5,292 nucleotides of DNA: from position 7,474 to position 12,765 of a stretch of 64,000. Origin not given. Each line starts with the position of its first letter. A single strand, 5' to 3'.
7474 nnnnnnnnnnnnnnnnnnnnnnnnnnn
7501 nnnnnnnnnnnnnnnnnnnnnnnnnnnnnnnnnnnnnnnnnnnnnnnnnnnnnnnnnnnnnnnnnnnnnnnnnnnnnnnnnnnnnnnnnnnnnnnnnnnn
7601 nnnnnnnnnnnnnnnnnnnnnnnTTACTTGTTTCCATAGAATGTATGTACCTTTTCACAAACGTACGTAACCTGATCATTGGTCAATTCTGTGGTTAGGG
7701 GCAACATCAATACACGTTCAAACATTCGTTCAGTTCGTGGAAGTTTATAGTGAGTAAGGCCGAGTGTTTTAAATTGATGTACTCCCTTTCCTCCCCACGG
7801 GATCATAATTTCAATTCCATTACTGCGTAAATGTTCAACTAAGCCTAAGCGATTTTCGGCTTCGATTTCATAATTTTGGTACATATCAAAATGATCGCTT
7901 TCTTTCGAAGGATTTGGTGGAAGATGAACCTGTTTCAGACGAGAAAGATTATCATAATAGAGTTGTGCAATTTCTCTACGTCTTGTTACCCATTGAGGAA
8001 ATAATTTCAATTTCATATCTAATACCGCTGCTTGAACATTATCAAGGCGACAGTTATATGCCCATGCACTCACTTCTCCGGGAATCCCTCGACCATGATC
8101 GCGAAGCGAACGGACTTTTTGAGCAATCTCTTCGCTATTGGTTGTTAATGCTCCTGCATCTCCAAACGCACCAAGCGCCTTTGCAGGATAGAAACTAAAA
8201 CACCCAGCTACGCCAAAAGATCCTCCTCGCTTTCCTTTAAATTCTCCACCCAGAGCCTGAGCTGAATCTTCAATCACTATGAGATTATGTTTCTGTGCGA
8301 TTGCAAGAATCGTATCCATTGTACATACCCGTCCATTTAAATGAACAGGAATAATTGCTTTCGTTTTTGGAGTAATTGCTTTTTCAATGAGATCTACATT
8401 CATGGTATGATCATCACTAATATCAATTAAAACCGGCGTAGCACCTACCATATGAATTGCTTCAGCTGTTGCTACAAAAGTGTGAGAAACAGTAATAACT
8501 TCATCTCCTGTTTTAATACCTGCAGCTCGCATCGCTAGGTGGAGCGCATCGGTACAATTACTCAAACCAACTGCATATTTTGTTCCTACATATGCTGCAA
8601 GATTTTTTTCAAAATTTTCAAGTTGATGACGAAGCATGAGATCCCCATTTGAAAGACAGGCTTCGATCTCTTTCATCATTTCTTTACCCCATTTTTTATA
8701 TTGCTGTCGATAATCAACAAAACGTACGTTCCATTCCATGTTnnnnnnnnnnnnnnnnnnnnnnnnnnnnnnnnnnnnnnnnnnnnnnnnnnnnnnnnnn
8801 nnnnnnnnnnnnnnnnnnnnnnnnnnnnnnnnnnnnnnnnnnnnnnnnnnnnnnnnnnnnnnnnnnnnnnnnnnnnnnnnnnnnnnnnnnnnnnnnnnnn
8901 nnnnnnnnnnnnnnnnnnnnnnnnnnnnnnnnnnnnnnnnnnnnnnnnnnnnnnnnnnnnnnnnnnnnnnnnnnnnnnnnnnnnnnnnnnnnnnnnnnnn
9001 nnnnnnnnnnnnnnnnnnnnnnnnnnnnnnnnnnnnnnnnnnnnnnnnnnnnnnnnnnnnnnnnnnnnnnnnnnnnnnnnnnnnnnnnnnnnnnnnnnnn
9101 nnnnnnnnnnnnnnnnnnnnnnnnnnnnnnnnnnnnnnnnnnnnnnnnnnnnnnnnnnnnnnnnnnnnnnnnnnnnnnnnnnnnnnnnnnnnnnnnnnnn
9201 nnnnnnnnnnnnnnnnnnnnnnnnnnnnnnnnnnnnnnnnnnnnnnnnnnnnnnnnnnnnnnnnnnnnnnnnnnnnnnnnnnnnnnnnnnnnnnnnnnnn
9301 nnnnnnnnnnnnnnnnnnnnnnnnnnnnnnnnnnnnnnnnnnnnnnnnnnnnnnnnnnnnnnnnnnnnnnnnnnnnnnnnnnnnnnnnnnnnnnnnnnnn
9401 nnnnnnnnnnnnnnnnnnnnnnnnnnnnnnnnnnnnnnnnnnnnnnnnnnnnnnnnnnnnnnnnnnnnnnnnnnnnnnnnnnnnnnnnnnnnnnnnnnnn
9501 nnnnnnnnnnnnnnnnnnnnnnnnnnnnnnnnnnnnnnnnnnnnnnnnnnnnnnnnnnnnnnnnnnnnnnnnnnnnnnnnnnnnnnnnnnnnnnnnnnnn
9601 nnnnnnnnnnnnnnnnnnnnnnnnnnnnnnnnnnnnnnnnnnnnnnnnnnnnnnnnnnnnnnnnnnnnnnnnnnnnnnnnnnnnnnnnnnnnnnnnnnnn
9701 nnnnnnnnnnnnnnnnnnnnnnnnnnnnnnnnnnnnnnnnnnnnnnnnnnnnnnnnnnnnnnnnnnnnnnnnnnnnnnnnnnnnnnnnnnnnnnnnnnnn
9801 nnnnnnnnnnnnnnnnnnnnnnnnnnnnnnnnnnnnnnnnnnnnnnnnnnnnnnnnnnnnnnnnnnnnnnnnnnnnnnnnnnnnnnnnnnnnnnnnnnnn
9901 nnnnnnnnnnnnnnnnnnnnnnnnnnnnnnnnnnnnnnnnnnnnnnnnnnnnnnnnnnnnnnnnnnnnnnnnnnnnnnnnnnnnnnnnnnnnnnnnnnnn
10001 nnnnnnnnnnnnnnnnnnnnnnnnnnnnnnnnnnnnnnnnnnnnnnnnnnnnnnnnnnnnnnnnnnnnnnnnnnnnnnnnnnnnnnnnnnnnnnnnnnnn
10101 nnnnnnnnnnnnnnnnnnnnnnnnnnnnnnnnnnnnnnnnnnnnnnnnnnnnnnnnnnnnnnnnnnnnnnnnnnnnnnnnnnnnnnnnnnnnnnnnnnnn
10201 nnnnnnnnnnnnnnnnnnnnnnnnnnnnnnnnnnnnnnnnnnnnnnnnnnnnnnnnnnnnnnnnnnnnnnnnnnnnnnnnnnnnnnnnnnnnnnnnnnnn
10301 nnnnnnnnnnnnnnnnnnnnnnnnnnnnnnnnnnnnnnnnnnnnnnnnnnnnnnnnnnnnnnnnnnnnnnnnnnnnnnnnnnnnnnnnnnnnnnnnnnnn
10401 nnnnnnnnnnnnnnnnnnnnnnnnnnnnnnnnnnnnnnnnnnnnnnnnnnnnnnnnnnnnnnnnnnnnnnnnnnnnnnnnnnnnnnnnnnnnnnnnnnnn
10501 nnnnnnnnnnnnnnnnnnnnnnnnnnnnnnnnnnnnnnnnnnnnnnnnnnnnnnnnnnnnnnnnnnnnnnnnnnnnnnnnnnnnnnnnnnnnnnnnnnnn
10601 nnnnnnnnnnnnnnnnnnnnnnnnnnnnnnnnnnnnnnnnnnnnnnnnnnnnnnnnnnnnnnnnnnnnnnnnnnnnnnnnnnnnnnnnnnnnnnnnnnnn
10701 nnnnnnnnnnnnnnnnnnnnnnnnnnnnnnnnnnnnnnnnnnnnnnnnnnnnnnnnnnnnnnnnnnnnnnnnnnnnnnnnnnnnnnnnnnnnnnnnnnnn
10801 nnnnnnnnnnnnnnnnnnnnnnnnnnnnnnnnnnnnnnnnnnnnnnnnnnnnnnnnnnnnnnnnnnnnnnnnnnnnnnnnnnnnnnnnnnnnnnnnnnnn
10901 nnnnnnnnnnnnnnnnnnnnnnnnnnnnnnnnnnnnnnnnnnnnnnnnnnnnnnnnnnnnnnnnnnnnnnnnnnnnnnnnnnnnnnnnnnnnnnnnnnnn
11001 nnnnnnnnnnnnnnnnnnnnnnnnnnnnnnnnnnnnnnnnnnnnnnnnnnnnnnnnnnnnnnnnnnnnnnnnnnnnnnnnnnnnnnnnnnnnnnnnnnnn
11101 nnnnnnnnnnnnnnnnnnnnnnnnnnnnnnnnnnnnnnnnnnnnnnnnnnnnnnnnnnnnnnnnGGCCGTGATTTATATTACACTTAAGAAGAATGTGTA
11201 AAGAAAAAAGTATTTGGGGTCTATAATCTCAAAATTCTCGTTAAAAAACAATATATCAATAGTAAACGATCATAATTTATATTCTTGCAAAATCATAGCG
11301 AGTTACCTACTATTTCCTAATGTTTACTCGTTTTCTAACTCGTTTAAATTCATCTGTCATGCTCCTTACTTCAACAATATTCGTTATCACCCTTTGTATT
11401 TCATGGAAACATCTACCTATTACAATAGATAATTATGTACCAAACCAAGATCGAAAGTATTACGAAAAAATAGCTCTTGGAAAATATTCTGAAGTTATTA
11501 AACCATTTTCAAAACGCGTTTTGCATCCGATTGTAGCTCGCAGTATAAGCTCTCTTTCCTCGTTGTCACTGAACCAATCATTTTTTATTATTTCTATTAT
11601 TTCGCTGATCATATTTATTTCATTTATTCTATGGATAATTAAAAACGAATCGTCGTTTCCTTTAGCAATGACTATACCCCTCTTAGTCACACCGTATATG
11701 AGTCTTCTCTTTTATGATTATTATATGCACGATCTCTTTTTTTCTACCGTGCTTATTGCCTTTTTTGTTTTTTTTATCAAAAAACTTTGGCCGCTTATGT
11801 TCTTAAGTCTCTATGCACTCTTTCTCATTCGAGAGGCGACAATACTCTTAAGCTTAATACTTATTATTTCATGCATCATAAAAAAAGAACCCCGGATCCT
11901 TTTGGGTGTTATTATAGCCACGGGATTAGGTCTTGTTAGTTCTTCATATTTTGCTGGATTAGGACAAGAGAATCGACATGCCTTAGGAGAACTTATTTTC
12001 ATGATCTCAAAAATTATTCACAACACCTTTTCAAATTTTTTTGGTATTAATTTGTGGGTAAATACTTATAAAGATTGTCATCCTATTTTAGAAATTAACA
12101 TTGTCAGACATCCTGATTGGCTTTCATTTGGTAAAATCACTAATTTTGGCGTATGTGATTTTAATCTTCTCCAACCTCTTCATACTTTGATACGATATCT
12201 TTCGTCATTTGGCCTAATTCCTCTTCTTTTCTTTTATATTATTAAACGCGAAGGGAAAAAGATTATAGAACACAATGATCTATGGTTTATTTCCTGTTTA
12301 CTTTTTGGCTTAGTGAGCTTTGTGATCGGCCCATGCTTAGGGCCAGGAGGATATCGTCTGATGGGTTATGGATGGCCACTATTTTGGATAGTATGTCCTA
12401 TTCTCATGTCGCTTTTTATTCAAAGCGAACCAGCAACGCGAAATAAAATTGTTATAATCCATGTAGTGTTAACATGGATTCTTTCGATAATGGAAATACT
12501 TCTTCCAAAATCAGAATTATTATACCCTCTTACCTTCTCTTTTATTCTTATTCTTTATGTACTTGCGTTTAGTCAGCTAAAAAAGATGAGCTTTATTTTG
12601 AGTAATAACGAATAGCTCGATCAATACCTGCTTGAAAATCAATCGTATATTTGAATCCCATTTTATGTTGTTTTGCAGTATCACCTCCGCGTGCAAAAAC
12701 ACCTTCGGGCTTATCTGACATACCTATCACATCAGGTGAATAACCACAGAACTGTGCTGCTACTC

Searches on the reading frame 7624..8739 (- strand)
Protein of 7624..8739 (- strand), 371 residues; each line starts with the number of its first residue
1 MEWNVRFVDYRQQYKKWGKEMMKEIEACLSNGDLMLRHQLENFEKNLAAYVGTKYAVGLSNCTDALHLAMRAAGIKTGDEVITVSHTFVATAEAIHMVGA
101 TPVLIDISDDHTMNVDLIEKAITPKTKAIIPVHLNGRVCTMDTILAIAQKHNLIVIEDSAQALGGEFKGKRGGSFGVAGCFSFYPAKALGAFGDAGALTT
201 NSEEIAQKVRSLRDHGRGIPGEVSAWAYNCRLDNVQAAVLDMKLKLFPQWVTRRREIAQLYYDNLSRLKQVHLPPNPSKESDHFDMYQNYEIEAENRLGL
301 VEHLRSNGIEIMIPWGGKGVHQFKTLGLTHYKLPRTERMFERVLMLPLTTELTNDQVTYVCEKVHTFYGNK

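Call 40: search_protein_families(library=ncbifam, proteins=[window:7624-8739:-], max_evalue=0.00001)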
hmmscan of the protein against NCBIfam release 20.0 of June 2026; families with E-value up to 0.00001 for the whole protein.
window:7624-8739:- (371 aa): 21 families
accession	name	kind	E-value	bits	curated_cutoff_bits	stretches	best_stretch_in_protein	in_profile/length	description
TIGR03588.1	PseC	equivalog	7.3e-69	232.5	423.5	1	37-366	29-378/380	UDP-4-amino-4,6-dideoxy-N-acetyl-beta-L-altrosamine transaminase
NF008687.0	PRK11706.1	equivalog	2.1e-61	207.8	375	1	27-368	19-374/375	dTDP-4-amino-4,6-dideoxygalactose transaminase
TIGR04181.1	NHT_00031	hypoth_equivalog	1.9e-58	198.1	420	1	40-347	32-357/359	LegC family aminotransferase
NF008658.2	PRK11658.1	equivalog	1.3e-57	195.2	631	1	18-366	13-375/379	UDP-4-amino-4-deoxy-L-arabinose aminotransferase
TIGR04427.1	PLP_DesI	equivalog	1.2e-55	189.3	650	1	41-364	55-379/390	dTDP-4-dehydro-6-deoxyglucose aminotransferase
TIGR02379.1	ECA_wecE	subfamily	2.6e-50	171.3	434.85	1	44-367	37-374/376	dTDP-4-amino-4,6-dideoxy-D-glucose transaminase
NF011936.0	PRK15407.1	equivalog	3.1e-46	158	423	2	19-218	47-253/440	lipopolysaccharide biosynthesis protein RfbH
NF005816.0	PRK07682.1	equivalog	7.1e-13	47.9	620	1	61-160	98-204/390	aminotransferase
NF004975.0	PRK06348.1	equivalog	2.6e-10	39.8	549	1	30-159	65-202/384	pyridoxal phosphate-dependent aminotransferase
NF004621.0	PRK05957.1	equivalog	6.1e-09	35.1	498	1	73-159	108-200/389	pyridoxal phosphate-dependent aminotransferase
NF041091.1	asp_aminotase_Arch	equivalog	7e-09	35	550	1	59-159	92-200/376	aspartate aminotransferase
NF004770.0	PRK06108.1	subfamily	9.2e-09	34.6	422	1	53-159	97-210/396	pyridoxal phosphate-dependent aminotransferase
NF005817.0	PRK07683.1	equivalog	9.6e-08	31.1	575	1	35-139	69-176/387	aminotransferase A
NF041364.1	GntC_guanitoxin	equivalog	4e-07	29.3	415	1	62-159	69-174/356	guanitoxin biosynthesis PLP-dependent (S)-gamma-hydroxy-L-arginine cyclodehydratase GntC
TIGR01977.1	am_tr_V_EF2568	hypoth_equivalog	6.2e-07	28.8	377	1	57-164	66-179/376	cysteine desulfurase family protein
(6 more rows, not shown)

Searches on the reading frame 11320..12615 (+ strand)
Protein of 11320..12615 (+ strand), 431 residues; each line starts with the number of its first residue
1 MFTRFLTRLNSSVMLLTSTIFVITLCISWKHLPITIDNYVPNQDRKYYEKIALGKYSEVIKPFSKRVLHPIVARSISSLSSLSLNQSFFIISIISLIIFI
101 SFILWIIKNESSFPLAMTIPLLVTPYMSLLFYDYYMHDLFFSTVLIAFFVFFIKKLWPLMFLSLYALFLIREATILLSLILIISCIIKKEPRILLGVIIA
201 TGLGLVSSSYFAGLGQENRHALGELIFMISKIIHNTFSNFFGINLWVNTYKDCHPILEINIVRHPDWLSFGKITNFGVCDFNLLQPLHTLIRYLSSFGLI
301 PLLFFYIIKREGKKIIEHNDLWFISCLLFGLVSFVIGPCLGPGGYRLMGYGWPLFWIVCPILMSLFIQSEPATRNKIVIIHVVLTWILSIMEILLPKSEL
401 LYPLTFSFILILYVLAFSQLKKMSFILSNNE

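Call 3: search_protein_families(library=pfam, proteins=[window:11320-12615:+], max_evalue=1)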
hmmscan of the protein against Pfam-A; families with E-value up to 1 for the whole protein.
window:11320-12615:+ (431 aa): 0 families

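Call 53: find_homologous_proteins(query=window:11320-12615:+, max_evalue=0.001)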
Query window:11320-12615:+ (431 aa): 5 proteins with E <= 0.001 among 8000 candidates.
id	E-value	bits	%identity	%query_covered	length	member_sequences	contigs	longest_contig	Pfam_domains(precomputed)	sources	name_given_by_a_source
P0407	1.2e-276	936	100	100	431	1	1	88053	-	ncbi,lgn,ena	-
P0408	5.6e-89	317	42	88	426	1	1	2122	-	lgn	-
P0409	5.8e-81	291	38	92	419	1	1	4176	-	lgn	-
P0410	8.8e-80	287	40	87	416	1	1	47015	-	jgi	jgi:hypothetical protein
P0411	3.0e-75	272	38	98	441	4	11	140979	-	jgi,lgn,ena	-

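Call 64: predict_structure(alignment_id=A4)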
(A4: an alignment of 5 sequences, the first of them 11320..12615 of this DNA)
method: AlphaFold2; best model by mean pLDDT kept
length: 431 residues; sequences in the alignment: 5
mean_pLDDT: 70.0   pTM: 0.72
mean pLDDT of the five models: 70.0, 68.5, 66.1, 65.9, 63.9
residues with pLDDT >= 90: 33; 70-90: 218; 50-70: 126; < 50: 54
segments of 3 or more residues with pLDDT < 50: 1-7, 31-42, 61-65, 130-134, 215-219, 221-223, 264-272, 427-431
pLDDT, mean of each block of 10 residues (from residue 1): 42 59 57 37 60 70 57 84 78 74 70 53 51 56 81 89 83 80 92 92 77 49 57 78 66 61 46 61 81 75 77 82 87 80 67 69 70 76 78 78 88 88 57 31
secondary structure, 60 per line:
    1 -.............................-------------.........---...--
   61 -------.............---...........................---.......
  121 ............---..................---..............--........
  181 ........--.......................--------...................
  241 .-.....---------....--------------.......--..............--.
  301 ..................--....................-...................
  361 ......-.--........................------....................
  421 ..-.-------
elements in order: H2-30 H44-52 H68-80 H84-110 H114-132 H136-153 H157-170 H173-188 H191-213 H222-241 E243-247 E257-260 E275-281 H284-297 H300-318 H321-340 H342-366 H371-394 H401-422
